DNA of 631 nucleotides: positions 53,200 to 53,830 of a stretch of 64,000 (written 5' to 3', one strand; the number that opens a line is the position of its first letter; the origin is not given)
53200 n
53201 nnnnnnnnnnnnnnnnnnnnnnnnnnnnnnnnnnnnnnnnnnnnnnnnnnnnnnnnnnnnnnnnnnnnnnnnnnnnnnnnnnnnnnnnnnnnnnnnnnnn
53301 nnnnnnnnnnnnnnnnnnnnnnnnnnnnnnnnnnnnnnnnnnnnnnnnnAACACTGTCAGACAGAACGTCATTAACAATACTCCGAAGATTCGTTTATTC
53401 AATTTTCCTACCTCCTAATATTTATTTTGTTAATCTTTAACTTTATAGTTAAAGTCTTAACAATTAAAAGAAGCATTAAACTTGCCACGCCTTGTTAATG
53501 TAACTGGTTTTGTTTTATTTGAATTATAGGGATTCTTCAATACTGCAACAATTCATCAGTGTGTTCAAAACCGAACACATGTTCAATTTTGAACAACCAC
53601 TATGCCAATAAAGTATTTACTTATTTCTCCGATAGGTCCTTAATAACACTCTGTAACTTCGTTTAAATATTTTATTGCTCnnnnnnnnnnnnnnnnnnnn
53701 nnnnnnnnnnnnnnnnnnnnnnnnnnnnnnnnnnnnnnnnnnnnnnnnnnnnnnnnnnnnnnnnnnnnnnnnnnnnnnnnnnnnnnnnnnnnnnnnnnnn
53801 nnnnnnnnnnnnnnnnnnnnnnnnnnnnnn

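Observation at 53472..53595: Candidate sigma-54 promoter with two tandem TGT-N10-ACA upstream sites in front of the Mtr-like module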

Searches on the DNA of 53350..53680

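Call 65: search_rna_families(source=window, start=53350, end=53680, threshold=evalue, max_evalue=1)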
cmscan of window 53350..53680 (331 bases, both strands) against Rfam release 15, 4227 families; matches with E-value up to 1: 0.
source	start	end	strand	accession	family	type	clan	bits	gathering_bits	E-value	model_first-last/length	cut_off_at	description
